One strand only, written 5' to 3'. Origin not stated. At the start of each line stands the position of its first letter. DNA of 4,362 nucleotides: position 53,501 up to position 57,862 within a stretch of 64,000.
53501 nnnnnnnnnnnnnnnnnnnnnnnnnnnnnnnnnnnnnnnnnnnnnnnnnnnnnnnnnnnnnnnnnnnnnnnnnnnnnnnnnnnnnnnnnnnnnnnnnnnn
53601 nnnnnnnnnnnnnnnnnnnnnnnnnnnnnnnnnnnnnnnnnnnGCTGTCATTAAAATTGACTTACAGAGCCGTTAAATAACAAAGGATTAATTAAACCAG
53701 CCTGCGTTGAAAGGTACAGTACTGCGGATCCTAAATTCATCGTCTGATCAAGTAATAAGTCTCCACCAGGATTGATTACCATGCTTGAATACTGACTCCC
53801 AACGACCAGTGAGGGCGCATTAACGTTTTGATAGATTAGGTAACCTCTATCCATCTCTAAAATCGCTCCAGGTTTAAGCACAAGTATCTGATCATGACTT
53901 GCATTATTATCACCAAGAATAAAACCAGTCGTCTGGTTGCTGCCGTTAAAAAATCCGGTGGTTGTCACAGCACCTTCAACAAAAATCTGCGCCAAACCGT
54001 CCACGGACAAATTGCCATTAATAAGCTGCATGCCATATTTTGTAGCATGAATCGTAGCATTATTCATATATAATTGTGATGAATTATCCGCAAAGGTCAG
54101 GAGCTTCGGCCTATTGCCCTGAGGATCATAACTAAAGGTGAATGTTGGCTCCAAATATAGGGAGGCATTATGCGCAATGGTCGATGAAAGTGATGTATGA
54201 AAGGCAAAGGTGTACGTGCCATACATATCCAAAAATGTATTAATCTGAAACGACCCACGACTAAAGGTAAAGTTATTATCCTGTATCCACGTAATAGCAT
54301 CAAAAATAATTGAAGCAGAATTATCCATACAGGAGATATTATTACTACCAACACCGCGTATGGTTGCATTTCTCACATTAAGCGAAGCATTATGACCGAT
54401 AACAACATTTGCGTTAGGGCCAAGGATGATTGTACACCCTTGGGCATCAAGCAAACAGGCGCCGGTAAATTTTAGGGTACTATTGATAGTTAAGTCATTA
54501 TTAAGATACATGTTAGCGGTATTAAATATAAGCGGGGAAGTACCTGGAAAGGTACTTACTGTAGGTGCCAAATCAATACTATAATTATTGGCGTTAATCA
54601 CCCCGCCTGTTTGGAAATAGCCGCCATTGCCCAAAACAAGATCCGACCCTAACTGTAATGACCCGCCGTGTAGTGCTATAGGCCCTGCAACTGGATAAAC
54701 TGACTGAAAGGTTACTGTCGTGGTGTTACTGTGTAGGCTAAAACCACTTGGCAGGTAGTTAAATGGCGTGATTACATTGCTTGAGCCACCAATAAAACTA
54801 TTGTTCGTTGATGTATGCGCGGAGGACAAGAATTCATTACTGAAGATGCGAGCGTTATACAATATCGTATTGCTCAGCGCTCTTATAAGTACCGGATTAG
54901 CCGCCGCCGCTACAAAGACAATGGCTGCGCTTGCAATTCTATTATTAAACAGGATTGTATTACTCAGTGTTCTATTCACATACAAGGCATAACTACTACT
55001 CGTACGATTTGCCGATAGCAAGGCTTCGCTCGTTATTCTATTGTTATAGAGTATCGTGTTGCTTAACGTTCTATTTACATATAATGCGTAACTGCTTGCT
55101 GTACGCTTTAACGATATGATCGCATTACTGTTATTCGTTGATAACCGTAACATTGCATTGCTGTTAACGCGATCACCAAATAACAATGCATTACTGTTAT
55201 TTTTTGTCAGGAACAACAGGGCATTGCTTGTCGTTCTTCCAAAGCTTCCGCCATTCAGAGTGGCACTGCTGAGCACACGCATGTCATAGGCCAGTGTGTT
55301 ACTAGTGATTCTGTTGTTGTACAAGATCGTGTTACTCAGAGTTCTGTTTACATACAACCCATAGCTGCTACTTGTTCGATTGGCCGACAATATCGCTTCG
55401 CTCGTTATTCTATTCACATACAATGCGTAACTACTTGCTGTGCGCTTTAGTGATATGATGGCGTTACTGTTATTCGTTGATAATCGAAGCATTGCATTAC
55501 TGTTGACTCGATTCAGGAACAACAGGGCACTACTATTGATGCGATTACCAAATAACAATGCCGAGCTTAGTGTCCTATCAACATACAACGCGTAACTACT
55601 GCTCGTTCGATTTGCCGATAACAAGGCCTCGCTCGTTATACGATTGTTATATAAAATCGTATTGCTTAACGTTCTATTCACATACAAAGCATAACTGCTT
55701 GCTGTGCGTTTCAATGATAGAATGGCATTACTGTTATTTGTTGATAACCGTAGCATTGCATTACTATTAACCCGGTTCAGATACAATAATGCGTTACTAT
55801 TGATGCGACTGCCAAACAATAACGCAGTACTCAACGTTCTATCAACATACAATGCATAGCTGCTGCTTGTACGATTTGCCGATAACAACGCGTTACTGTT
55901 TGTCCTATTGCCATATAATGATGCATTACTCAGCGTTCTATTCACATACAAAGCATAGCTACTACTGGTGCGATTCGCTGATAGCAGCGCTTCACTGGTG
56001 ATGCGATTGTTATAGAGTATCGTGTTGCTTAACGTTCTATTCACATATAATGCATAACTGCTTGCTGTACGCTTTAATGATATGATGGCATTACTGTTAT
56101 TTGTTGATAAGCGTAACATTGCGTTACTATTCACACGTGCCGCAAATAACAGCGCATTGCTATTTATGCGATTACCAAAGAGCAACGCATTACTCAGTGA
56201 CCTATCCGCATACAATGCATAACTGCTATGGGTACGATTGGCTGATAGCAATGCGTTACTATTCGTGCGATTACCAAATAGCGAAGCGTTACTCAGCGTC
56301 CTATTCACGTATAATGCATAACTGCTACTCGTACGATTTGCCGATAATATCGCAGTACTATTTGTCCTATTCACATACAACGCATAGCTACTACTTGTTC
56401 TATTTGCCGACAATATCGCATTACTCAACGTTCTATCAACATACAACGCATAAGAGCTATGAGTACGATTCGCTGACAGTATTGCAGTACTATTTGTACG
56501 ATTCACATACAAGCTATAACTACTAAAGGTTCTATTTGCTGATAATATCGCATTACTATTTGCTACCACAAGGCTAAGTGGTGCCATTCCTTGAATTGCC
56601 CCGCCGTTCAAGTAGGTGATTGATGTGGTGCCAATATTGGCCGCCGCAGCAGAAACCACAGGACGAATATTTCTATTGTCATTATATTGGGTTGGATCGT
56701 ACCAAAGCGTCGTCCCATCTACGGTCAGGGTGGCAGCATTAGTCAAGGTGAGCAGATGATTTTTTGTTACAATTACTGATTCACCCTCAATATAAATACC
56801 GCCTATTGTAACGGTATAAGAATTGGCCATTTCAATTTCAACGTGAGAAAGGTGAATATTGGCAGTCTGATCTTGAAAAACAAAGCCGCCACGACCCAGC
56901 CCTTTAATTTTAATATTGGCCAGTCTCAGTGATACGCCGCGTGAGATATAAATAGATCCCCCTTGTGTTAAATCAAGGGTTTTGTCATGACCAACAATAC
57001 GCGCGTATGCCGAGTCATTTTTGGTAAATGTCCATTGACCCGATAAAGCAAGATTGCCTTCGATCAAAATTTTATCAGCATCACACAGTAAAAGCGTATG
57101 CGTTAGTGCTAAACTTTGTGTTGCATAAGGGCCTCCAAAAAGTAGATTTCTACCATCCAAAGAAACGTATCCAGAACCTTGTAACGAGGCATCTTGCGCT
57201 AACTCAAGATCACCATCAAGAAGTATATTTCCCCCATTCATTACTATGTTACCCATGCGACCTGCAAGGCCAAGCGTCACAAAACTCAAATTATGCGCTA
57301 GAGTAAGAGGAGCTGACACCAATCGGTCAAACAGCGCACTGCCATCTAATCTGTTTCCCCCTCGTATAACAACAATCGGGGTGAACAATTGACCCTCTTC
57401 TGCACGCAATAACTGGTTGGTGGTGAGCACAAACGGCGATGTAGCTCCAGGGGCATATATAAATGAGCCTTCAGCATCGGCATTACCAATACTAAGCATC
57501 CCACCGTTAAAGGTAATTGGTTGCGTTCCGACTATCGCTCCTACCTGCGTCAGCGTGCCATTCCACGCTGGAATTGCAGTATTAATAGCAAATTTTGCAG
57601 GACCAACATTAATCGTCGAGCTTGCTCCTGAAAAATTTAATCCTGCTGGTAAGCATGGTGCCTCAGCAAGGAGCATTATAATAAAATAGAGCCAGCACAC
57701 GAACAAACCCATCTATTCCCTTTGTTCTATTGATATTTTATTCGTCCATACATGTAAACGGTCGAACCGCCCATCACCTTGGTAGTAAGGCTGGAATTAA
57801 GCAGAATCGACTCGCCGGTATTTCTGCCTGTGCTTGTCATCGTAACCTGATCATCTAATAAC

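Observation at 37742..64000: Four consecutive partner-plus-giant gene pairs form a ~26 kb co-directional array of unrecognised secreted proteins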

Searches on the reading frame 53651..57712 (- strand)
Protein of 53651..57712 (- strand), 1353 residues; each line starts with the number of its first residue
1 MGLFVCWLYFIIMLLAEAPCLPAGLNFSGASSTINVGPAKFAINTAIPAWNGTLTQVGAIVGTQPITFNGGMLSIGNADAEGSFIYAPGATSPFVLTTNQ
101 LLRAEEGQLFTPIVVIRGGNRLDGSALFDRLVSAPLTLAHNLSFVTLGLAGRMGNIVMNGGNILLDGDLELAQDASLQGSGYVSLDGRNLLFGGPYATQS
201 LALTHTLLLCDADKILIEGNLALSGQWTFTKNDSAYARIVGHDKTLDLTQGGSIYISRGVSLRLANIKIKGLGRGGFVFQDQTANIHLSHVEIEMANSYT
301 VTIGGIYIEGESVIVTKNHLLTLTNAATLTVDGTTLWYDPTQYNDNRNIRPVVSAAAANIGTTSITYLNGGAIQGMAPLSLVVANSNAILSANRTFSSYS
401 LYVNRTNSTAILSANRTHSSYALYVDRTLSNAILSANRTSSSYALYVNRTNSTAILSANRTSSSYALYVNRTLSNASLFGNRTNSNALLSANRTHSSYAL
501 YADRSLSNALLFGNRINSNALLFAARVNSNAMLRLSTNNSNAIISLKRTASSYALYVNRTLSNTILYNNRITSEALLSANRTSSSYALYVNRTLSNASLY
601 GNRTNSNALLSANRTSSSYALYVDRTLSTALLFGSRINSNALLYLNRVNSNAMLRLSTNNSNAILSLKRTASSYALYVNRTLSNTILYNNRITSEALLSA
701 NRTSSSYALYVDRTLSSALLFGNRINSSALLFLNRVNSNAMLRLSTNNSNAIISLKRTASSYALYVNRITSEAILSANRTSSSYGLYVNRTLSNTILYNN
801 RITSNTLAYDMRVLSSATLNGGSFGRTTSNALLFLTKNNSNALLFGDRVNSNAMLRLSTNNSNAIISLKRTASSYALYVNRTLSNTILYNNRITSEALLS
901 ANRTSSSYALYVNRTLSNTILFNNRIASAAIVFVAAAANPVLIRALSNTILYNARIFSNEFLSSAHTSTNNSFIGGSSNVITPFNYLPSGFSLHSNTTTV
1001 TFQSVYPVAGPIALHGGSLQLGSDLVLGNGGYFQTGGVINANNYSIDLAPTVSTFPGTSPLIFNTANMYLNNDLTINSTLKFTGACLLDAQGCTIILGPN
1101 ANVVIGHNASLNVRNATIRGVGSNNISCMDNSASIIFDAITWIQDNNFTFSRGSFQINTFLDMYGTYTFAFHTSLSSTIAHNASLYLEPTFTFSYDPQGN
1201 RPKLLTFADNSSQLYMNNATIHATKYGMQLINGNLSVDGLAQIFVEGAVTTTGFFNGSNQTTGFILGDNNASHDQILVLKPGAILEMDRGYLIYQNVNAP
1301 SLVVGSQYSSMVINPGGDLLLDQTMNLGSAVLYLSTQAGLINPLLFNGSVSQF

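Call 5: search_protein_families(library=pfam, proteins=[window:53651-57712:-], max_evalue=0.1)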
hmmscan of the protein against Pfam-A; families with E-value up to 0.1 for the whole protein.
window:53651-57712:- (1353 aa): 1 family
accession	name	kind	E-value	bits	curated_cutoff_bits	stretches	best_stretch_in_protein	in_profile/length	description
PF00386.27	C1q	-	0.042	14.5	23.7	0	1129-1177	13-57/127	C1q domain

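Call 6: search_protein_families(library=ncbifam, proteins=[window:53651-57712:-], max_evalue=0.1)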
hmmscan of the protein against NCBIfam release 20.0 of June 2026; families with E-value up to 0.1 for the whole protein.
window:53651-57712:- (1353 aa): 2 families
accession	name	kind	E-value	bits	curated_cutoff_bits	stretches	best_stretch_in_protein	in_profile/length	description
NF041483.1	growth_prot_Scy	equivalog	0.0014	16.2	1040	0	404-582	854-1020/1293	polarized growth protein Scy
NF040696.1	isopcys_mtase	equivalog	0.039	13.8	160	0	749-791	141-183/190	protein-S-isoprenylcysteine O-methyltransferase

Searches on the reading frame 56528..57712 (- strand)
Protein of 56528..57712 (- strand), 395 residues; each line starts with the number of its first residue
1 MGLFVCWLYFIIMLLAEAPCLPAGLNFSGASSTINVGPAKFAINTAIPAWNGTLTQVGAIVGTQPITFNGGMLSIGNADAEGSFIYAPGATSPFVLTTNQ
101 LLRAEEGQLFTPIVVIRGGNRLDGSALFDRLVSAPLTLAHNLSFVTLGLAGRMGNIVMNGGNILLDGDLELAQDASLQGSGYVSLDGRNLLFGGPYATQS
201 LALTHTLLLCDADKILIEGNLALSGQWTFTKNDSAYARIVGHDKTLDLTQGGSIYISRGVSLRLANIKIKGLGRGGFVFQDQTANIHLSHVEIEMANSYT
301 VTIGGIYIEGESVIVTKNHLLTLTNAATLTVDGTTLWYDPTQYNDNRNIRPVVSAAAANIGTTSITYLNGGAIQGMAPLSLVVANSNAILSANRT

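Call 14: find_homologous_proteins(query=window:56528-57712:-, max_evalue=0.001)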
Query seq(395 aa) (395 aa): 3 proteins with E <= 0.001 among 8000 candidates.
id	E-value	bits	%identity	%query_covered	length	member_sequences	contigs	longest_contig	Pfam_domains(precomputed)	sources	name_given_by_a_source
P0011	5.2e-78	281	40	97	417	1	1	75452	-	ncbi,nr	ncbi:MAG: hypothetical protein H6679_06060, partial [Epsilonproteobacteria bacterium]|nr:hypothetica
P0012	8.7e-67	244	38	98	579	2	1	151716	-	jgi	jgi:hypothetical protein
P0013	7.8e-30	122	30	78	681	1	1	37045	-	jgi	-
